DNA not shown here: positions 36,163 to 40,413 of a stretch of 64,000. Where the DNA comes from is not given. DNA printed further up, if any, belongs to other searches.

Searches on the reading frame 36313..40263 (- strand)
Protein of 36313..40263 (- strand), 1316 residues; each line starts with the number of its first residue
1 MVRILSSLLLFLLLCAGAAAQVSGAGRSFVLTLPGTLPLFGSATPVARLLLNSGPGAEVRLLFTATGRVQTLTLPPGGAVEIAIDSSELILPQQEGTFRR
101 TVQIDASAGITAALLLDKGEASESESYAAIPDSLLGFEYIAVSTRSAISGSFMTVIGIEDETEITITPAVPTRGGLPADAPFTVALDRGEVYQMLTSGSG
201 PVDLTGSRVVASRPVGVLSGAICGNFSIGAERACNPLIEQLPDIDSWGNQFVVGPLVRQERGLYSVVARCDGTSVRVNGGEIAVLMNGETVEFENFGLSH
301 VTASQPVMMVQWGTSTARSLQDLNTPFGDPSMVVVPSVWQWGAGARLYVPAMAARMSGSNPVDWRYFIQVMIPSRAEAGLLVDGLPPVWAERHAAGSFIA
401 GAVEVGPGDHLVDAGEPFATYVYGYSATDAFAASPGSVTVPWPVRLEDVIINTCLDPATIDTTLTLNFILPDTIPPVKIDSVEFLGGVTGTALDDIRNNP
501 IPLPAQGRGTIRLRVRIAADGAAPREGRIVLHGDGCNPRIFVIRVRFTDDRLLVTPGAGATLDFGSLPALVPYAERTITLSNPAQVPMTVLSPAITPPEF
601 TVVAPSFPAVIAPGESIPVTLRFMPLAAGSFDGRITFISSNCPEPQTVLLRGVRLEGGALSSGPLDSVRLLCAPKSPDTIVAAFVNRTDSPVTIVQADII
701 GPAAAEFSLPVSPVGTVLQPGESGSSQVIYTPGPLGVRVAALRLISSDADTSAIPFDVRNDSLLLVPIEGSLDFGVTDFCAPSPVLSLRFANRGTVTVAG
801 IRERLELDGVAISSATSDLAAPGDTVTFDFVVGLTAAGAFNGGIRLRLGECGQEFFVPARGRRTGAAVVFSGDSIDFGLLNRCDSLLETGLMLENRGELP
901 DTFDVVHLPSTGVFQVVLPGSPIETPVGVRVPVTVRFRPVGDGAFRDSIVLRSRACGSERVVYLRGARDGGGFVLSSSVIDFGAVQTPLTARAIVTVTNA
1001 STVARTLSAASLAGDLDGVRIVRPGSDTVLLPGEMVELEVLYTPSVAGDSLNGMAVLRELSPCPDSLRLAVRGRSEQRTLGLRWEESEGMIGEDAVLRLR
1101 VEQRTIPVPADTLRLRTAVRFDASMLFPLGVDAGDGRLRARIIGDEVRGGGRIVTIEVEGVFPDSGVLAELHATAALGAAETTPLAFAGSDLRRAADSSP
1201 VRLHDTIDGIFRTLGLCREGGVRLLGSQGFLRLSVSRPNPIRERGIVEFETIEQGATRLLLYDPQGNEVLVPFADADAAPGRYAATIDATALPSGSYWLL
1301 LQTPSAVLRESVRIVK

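Call 83: search_protein_families(library=pfam, proteins=[window:36313-40263:-], max_evalue=0.0001)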
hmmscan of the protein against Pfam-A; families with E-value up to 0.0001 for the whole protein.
window:36313-40263:- (1316 aa): 8 families
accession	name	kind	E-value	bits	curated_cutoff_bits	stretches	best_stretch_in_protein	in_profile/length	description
PF17517.7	IgGFc_binding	-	3.4e-50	171.4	25.6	1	127-424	3-297/297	IgGFc binding protein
PF22544.2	HYDIN_VesB_CFA65-like_Ig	-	1.6e-13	51.2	25.5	0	561-652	9-99/100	HYDIN/CFA65/VesB-like, Ig-like domain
PF15780.11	ASH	-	3.7e-10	40.3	27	0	555-642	6-93/98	Abnormal spindle-like microcephaly-assoc'd, ASPM-SPD-2-Hydin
PF24798.1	Ig-CFAP74_4th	-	1.1e-09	38.7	28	0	976-1049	2-72/95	CFAP74 forth Ig-like domain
PF12371.14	TMEM131_like_N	-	5.5e-08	33.4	28.8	0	561-637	7-82/84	Transmembrane protein 131-like N-terminal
PF25249.1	Ig_CFAP65_7th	-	2.5e-06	27.7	28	0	574-645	20-91/120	CFAP65, seventh Ig-like domain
PF22073.2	Cep192_D4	-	3e-06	27.8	35.5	0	606-652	61-109/112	Cep192 domain 4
PF07610.17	DUF1573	-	6.2e-05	23.4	26.1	0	609-652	52-96/98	Protein of unknown function (DUF1573)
